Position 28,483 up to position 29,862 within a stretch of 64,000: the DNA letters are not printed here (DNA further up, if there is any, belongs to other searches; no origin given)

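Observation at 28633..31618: Translationally coupled minus-strand trio: CN-hydrolase, PLP decarboxylase (alanine-racemase fold), ATP-grasp ligase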

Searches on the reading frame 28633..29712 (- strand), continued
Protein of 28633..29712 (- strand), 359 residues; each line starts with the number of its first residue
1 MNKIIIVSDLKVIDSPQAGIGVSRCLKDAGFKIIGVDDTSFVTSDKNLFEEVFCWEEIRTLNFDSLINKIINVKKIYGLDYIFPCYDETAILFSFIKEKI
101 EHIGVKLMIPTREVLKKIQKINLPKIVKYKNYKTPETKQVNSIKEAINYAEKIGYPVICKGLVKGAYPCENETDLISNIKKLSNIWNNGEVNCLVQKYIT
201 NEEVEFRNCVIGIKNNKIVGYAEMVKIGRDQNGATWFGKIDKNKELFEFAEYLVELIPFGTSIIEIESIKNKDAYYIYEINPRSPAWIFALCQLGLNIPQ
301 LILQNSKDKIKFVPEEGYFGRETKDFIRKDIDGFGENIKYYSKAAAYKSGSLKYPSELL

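Call 57: search_protein_families(library=ncbifam, proteins=[P0272, P0273, P0274, P0275, P0279, P0288, P0291, P0295, P0307, P0371], max_evalue=0.00001)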
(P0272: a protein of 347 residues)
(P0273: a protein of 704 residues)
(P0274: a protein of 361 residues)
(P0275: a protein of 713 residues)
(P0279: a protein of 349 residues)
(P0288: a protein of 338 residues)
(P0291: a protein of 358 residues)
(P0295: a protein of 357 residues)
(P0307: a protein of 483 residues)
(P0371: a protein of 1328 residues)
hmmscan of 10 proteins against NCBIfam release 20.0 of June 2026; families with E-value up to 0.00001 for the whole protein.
P0272 (347 aa): 7 families
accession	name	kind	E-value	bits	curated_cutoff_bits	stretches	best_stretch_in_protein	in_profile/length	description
NF009402.0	PRK12767.1-1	equivalog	6.3e-22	77.8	218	1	20-333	16-326/329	carbamoyl phosphate synthase-like protein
NF009405.0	PRK12767.1-4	equivalog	4.7e-19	68.5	390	1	65-330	55-315/320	carbamoyl phosphate synthase-like protein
NF009406.0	PRK12767.1-5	equivalog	2.6e-18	66.2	271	1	64-323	55-313/327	carbamoyl phosphate synthase-like protein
NF009404.0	PRK12767.1-3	equivalog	3.2e-12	46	316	1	33-327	27-330/344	carbamoyl phosphate synthase-like protein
NF002563.0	PRK02186.1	subfamily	2.6e-07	29.3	625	1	130-309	118-308/890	argininosuccinate lyase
NF009403.0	PRK12767.1-2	equivalog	3.1e-07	29.9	286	0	27-255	18-239/342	carbamoyl phosphate synthase-like protein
TIGR01369.1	CPSaseII_lrg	equivalog_domain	6.3e-07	27.4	1027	1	97-337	644-899/1052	carbamoyl-phosphate synthase (glutamine-hydrolyzing) large subunit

P0273 (704 aa): 8 families
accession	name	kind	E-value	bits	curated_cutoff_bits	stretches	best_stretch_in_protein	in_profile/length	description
NF009405.0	PRK12767.1-4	equivalog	1.9e-38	132.3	390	2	32-311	18-289/320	carbamoyl phosphate synthase-like protein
NF009406.0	PRK12767.1-5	equivalog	5e-38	131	271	2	420-674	46-297/327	carbamoyl phosphate synthase-like protein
NF009404.0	PRK12767.1-3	equivalog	9.2e-35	120.1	316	3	49-308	33-304/344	carbamoyl phosphate synthase-like protein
NF009402.0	PRK12767.1-1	equivalog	2.1e-32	112.3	218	2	4-339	3-324/329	carbamoyl phosphate synthase-like protein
NF009403.0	PRK12767.1-2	equivalog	5.2e-17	62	286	1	410-589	28-209/342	carbamoyl phosphate synthase-like protein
NF002563.0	PRK02186.1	subfamily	1.1e-11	43.7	625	0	485-587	105-209/890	argininosuccinate lyase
TIGR02144.1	LysX_arch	equivalog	1.7e-07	30.7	275.6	0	475-535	74-134/281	lysine biosynthesis protein LysX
NF002378.0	PRK01372.1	subfamily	3.7e-07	29.1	243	0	127-227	99-198/305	D-alanine--D-alanine ligase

P0274 (361 aa): 9 families
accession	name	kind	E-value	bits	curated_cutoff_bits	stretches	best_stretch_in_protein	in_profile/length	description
NF009405.0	PRK12767.1-4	equivalog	2e-22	79.6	390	1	67-337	56-319/320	carbamoyl phosphate synthase-like protein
NF009402.0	PRK12767.1-1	equivalog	2.3e-20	72.7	218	1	21-335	16-325/329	carbamoyl phosphate synthase-like protein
NF009406.0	PRK12767.1-5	equivalog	4.9e-19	68.6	271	1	26-337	22-324/327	carbamoyl phosphate synthase-like protein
NF009404.0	PRK12767.1-3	equivalog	8.2e-18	64.4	316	1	27-331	21-331/344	carbamoyl phosphate synthase-like protein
NF005315.0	PRK06849.1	equivalog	1.9e-14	53.5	406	1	24-291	20-282/389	hypothetical protein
NF009403.0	PRK12767.1-2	equivalog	2.7e-10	40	286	1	27-257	17-239/342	carbamoyl phosphate synthase-like protein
NF053643.1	Ddl_archaea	equivalog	1.4e-08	34.2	500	1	96-310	78-298/367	putative pseudomurein biosynthesis ATP-grasp protein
TIGR01369.1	CPSaseII_lrg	equivalog_domain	2.2e-08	32.2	1027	1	102-314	648-871/1052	carbamoyl-phosphate synthase (glutamine-hydrolyzing) large subunit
NF003671.0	PRK05294.1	equivalog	6.1e-06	24.1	599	1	101-285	644-838/1058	carbamoyl-phosphate synthase large subunit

P0275 (713 aa): 14 families
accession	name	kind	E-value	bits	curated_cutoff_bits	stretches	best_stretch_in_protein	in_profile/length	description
NF009402.0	PRK12767.1-1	equivalog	7.9e-42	143.2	218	2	368-698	4-327/329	carbamoyl phosphate synthase-like protein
NF009404.0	PRK12767.1-3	equivalog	5.1e-38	130.8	316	2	50-310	36-308/344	carbamoyl phosphate synthase-like protein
NF009405.0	PRK12767.1-4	equivalog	1.2e-32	113.2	390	2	48-309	36-289/320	carbamoyl phosphate synthase-like protein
NF009406.0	PRK12767.1-5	equivalog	1.2e-25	90.3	271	2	418-661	46-285/327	carbamoyl phosphate synthase-like protein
NF002563.0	PRK02186.1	subfamily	2.5e-15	55.8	625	2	459-584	81-209/890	argininosuccinate lyase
NF009403.0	PRK12767.1-2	equivalog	1.5e-14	54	286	1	416-584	38-205/342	carbamoyl phosphate synthase-like protein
NF005315.0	PRK06849.1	equivalog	1.2e-12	47.6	406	1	57-294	48-284/389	hypothetical protein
NF002378.0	PRK01372.1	subfamily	5.6e-11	41.7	243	0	130-225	104-198/305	D-alanine--D-alanine ligase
TIGR01369.1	CPSaseII_lrg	equivalog_domain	2.6e-09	35.3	1027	0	101-285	643-840/1052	carbamoyl-phosphate synthase (glutamine-hydrolyzing) large subunit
TIGR00768.1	rimK_fam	subfamily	1.2e-08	34.7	143.4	0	441-567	44-174/276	RimK family alpha-L-glutamate ligase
NF003671.0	PRK05294.1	equivalog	2.4e-07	28.8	599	0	498-583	678-769/1058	carbamoyl-phosphate synthase large subunit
TIGR00877.1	purD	equivalog_domain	5.1e-06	25.6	288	0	499-600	117-230/425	phosphoribosylamine--glycine ligase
TIGR01205.1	D_ala_D_alaTIGR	subfamily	5.4e-06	25.6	245.65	0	511-574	137-202/318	D-alanine--D-alanine ligase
NF010623.0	PRK14016.1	subfamily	6.5e-06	24.6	877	0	498-573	226-305/871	cyanophycin synthetase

P0279 (349 aa): 5 families
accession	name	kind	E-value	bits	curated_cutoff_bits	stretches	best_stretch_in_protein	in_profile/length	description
NF009402.0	PRK12767.1-1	equivalog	2.5e-10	39.7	218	1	25-301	18-291/329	carbamoyl phosphate synthase-like protein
NF009405.0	PRK12767.1-4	equivalog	4.4e-10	39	390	1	71-328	58-309/320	carbamoyl phosphate synthase-like protein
NF009404.0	PRK12767.1-3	equivalog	4.8e-09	35.6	316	1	37-329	28-328/344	carbamoyl phosphate synthase-like protein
NF005315.0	PRK06849.1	equivalog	3.7e-07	29.5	406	1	25-294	19-284/389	hypothetical protein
NF009406.0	PRK12767.1-5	equivalog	4e-06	26.1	271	1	78-306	66-291/327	carbamoyl phosphate synthase-like protein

P0288 (338 aa): 9 families
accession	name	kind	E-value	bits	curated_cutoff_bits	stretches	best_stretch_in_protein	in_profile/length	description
NF009405.0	PRK12767.1-4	equivalog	8.3e-28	97.3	390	1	30-325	28-316/320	carbamoyl phosphate synthase-like protein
NF009404.0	PRK12767.1-3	equivalog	7.6e-25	87.5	316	1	26-312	23-321/344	carbamoyl phosphate synthase-like protein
NF009406.0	PRK12767.1-5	equivalog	1.5e-21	76.8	271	1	23-316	22-312/327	carbamoyl phosphate synthase-like protein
NF009403.0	PRK12767.1-2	equivalog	1.4e-16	60.6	286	2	23-250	16-239/342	carbamoyl phosphate synthase-like protein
NF009402.0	PRK12767.1-1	equivalog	2.6e-15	56.1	218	1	24-324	22-323/329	carbamoyl phosphate synthase-like protein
TIGR01369.1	CPSaseII_lrg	equivalog_domain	4.4e-14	51.1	1027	1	61-307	613-873/1052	carbamoyl-phosphate synthase (glutamine-hydrolyzing) large subunit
NF005315.0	PRK06849.1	equivalog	2.2e-12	46.7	406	1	43-276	43-276/389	hypothetical protein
NF003671.0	PRK05294.1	equivalog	1.2e-09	36.4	599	1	61-304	610-867/1058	carbamoyl-phosphate synthase large subunit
NF002563.0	PRK02186.1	subfamily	4.9e-06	25.1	625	0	116-276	106-277/890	argininosuccinate lyase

P0291 (358 aa): 8 families
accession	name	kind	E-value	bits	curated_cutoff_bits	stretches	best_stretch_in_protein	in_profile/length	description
NF009402.0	PRK12767.1-1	equivalog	2e-27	95.9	218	1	27-340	16-323/329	carbamoyl phosphate synthase-like protein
NF009404.0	PRK12767.1-3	equivalog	6e-27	94.4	316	1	34-338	18-331/344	carbamoyl phosphate synthase-like protein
NF009405.0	PRK12767.1-4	equivalog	7.5e-25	87.6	390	1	35-341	19-316/320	carbamoyl phosphate synthase-like protein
NF009406.0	PRK12767.1-5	equivalog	1.6e-23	83.3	271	1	30-340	16-320/327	carbamoyl phosphate synthase-like protein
NF009403.0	PRK12767.1-2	equivalog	5.3e-19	68.6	286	1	37-264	17-239/342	carbamoyl phosphate synthase-like protein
NF005315.0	PRK06849.1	equivalog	2e-15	56.7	406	1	13-297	7-281/389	hypothetical protein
NF053643.1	Ddl_archaea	equivalog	3.8e-09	36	500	1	42-317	23-298/367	putative pseudomurein biosynthesis ATP-grasp protein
NF002563.0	PRK02186.1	subfamily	2.8e-06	25.9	625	1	140-292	116-277/890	argininosuccinate lyase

P0295 (357 aa): 8 families
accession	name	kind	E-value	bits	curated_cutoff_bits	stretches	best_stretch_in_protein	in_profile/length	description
NF009406.0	PRK12767.1-5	equivalog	2.1e-20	73.1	271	1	68-299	56-285/327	carbamoyl phosphate synthase-like protein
NF009405.0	PRK12767.1-4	equivalog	1.5e-17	63.6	390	1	64-328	51-310/320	carbamoyl phosphate synthase-like protein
NF009402.0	PRK12767.1-1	equivalog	1e-16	60.7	218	1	6-305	4-296/329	carbamoyl phosphate synthase-like protein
NF009404.0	PRK12767.1-3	equivalog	3.5e-14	52.5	316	1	57-311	45-310/344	carbamoyl phosphate synthase-like protein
NF009403.0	PRK12767.1-2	equivalog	1.3e-08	34.5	286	1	52-258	36-240/342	carbamoyl phosphate synthase-like protein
NF005315.0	PRK06849.1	equivalog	4.9e-08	32.4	406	1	3-286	3-277/389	hypothetical protein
NF053643.1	Ddl_archaea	equivalog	1.3e-06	27.6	500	0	241-310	228-298/367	putative pseudomurein biosynthesis ATP-grasp protein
TIGR02144.1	LysX_arch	equivalog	1.9e-06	27.2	275.6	1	101-167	64-130/281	lysine biosynthesis protein LysX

P0307 (483 aa): 9 families
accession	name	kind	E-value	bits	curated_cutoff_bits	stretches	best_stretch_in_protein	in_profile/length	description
NF009402.0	PRK12767.1-1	equivalog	4e-17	62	218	1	6-310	4-300/329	carbamoyl phosphate synthase-like protein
NF009405.0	PRK12767.1-4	equivalog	1.1e-16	60.7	390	1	61-308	49-288/320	carbamoyl phosphate synthase-like protein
NF009404.0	PRK12767.1-3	equivalog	1.8e-14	53.4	316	1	56-306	43-304/344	carbamoyl phosphate synthase-like protein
NF009406.0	PRK12767.1-5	equivalog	2.6e-12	46.5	271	1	57-301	46-286/327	carbamoyl phosphate synthase-like protein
NF009403.0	PRK12767.1-2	equivalog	2e-09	37.1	286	1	71-259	52-240/342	carbamoyl phosphate synthase-like protein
NF002378.0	PRK01372.1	subfamily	8.7e-07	27.9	243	1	134-283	109-268/305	D-alanine--D-alanine ligase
TIGR02712.1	urea_carbox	equivalog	1.8e-06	26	1303.85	1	71-286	60-292/1201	urea carboxylase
TIGR01369.1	CPSaseII_lrg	equivalog_domain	2.9e-06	25.2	1027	1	71-286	616-841/1052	carbamoyl-phosphate synthase (glutamine-hydrolyzing) large subunit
TIGR01205.1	D_ala_D_alaTIGR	subfamily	3.6e-06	26.2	245.65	0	152-284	138-285/318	D-alanine--D-alanine ligase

P0371 (1328 aa): 28 families (the best 25 are shown)
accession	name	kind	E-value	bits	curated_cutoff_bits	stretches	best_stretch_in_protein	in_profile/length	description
NF009406.0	PRK12767.1-5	equivalog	2.7e-30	105.6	271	3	629-814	146-318/327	carbamoyl phosphate synthase-like protein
TIGR01369.1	CPSaseII_lrg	equivalog_domain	1.4e-29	102.4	1027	3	617-810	690-886/1052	carbamoyl-phosphate synthase (glutamine-hydrolyzing) large subunit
NF009402.0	PRK12767.1-1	equivalog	2.6e-26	92.2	218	2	969-1228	55-305/329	carbamoyl phosphate synthase-like protein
NF003671.0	PRK05294.1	equivalog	5.5e-26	90.5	599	2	601-795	670-867/1058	carbamoyl-phosphate synthase large subunit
TIGR01142.1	purT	equivalog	3.7e-18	65.6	502.15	0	133-302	107-275/380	phosphoribosylglycinamide formyltransferase 2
NF006766.0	PRK09288.1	equivalog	3.9e-17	62.1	339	0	135-298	122-284/396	formate-dependent phosphoribosylglycinamide formyltransferase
TIGR01205.1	D_ala_D_alaTIGR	subfamily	8.2e-17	61.1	245.65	1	1029-1196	105-284/318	D-alanine--D-alanine ligase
NF009405.0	PRK12767.1-4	equivalog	1.3e-16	60.5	390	0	556-794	73-293/320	carbamoyl phosphate synthase-like protein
NF004679.0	PRK06019.1-5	equivalog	1.7e-16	60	326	0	121-296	93-265/376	5-(carboxyamino)imidazole ribonucleotide synthase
NF000206.1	D_ala_D_lac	equivalog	3.8e-16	59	550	0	1028-1205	130-316/342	D-alanine--(R)-lactate ligase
NF000470.1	D_ala_D_lac_VanM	exception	1.4e-15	57.5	760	0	595-771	130-314/343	D-alanine--(R)-lactate ligase VanM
NF002526.0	PRK01966.1-2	equivalog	2.2e-14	53.1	449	0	1058-1205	172-323/362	D-alanine--D-alanine ligase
NF000374.1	D_ala_D_lac_VanO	exception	2.5e-14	53.1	750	0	108-211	114-210/346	D-alanine--(R)-lactate ligase VanO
NF012217.1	D_ala_D_lac_VanA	exception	4.3e-13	49.2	775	0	1025-1204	127-315/343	D-alanine--(R)-lactate ligase VanA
NF009404.0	PRK12767.1-3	equivalog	7e-13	48.2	316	0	554-794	70-311/344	carbamoyl phosphate synthase-like protein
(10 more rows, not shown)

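Call 63: search_protein_families(library=padloc, proteins=[window:28633-29712:-], max_evalue=0.01)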
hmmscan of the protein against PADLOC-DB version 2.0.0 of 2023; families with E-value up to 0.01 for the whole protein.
window:28633-29712:- (359 aa): 0 families

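Call 64: search_protein_families(library=phrogs, proteins=[window:28633-29712:-], max_evalue=0.001)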
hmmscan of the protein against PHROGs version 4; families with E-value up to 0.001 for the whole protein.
window:28633-29712:- (359 aa): 0 families

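Call 77: find_related_loci(query=A1, collection=metagenome_contigs, flank=7000)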
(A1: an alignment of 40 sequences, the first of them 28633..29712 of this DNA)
Query A1 (359 aa) in metagenome_contigs; peptide patterns used: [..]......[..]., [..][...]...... (x = any residue, [..] = any of these).
124 stretches matched a pattern; 50 encode a relative of the query (tblastn E <= 1e-3); 50 distinct loci.
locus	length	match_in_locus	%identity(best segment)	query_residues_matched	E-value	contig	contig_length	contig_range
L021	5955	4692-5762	91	1-357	0e+0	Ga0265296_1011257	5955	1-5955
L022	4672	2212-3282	89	1-357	0e+0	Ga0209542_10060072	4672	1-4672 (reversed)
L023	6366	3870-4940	89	1-357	0e+0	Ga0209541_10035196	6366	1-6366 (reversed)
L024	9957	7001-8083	67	1-359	5e-166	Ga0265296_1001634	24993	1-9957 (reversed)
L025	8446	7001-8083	66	1-359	8e-163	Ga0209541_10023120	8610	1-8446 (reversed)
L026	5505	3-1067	68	7-359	2e-164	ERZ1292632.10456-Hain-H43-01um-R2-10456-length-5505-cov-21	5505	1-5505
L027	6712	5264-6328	58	3-359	3e-144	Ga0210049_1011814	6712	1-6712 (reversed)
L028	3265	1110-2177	60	3-359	9e-150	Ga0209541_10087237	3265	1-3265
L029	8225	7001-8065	58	3-359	5e-144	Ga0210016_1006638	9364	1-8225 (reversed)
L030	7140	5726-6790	58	3-359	4e-144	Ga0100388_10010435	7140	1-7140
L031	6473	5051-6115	58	3-359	6e-144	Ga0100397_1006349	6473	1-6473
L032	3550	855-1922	57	3-359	2e-145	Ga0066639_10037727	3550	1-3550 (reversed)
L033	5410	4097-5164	57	3-359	1e-141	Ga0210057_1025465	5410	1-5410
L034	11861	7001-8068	59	3-359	2e-140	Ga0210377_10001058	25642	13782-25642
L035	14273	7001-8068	60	3-359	3e-140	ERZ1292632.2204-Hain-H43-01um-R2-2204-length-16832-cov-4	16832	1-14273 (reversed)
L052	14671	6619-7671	52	6-359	3e-106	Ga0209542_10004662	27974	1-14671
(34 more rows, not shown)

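Call 84: find_encoding_contigs(protein=P0272, flank=6000, max_places=2)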
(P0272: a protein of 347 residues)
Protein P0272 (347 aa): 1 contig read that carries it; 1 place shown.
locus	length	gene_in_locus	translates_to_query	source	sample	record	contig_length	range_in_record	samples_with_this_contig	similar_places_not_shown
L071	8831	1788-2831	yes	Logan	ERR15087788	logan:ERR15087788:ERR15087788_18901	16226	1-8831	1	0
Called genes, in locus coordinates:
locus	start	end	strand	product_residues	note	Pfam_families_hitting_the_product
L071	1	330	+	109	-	?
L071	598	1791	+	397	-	PF01168:Ala_racemase_N (weak), PF02784:Orn_Arg_deC_N, PF00278:Orn_DAP_Arg_deC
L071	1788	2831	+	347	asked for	PF15632:ATPgrasp_Ter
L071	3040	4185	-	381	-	PF00202:Aminotran_3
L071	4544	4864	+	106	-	PF01248:Ribosomal_L7Ae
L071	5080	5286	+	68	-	PF01200:Ribosomal_S28e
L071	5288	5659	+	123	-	-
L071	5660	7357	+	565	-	PF01637:ATPase_2, PF13173:AAA_14, PF13401:AAA_22 (faint), PF03008:DUF234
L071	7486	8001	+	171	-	PF00416:Ribosomal_S13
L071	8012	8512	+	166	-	PF01479:S4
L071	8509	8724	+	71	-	-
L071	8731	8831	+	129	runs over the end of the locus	PF00411:Ribosomal_S11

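Call 85: find_encoding_contigs(protein=P0273, flank=6000, max_places=2)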
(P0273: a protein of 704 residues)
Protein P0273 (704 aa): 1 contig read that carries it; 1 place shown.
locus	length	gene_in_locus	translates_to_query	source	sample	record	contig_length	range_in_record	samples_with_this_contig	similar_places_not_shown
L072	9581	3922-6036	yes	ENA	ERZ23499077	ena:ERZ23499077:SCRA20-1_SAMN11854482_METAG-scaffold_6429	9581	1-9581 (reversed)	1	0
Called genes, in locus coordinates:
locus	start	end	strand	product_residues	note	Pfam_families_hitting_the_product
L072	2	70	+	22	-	?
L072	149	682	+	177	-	PF13302:Acetyltransf_3, PF00583:Acetyltransf_1 (weak)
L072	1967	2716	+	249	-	PF07719:TPR_2 (faint), PF13174:TPR_6 (faint), PF13181:TPR_8 (faint), PF13428:TPR_14 (faint), PF13432:TPR_16 (faint), PF00515:TPR_1 (faint), PF13424:TPR_12 (faint), PF14559:TPR_19 (weak), +1 more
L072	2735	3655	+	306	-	PF13432:TPR_16 (faint), PF13428:TPR_14 (faint), PF07719:TPR_2 (faint), PF13174:TPR_6 (faint), PF13181:TPR_8 (faint), PF13371:TPR_9 (faint), PF13424:TPR_12 (faint), PF14559:TPR_19 (weak), +1 more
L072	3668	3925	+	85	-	PF05402:PqqD (weak)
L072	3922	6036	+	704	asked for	PF21360:PylC-like_N (faint), PF02655:ATP-grasp_3 (faint), PF02786:CPSase_L_D2 (faint), PF13535:ATP-grasp_4 (faint), PF15632:ATPgrasp_Ter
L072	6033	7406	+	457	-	PF02784:Orn_Arg_deC_N, PF00278:Orn_DAP_Arg_deC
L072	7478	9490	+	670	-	PF03253:UT, PF02146:SIR2, PF01661:Macro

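Call 86: find_encoding_contigs(protein=P0274, flank=6000, max_places=2)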
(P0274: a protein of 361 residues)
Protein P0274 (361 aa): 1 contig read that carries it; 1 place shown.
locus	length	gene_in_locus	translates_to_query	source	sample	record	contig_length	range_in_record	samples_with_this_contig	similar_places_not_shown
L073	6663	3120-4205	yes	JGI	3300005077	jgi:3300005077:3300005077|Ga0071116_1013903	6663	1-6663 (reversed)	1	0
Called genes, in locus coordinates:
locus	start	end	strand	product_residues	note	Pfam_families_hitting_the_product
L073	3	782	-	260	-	?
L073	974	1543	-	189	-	PF01936:NYN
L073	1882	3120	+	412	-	PF02784:Orn_Arg_deC_N, PF00278:Orn_DAP_Arg_deC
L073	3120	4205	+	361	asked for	PF02655:ATP-grasp_3 (weak), PF02786:CPSase_L_D2 (faint), PF02222:ATP-grasp (weak)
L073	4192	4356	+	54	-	-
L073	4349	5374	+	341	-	PF02540:NAD_synthase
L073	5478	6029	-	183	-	PF11814:DUF3335 (faint)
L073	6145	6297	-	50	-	-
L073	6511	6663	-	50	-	?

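Call 87: find_encoding_contigs(protein=P0275, flank=6000, max_places=2)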
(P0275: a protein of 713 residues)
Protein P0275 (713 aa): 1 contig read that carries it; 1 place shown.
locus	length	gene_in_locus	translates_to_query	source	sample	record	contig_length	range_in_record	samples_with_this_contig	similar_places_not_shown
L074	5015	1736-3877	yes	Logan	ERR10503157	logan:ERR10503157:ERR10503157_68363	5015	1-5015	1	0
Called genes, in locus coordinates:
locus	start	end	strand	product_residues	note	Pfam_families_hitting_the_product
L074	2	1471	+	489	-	?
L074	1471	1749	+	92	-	PF05402:PqqD (weak)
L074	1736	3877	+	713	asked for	PF02655:ATP-grasp_3 (faint), PF02786:CPSase_L_D2 (faint), PF13549:ATP-grasp_5 (faint), PF15632:ATPgrasp_Ter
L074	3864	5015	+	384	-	?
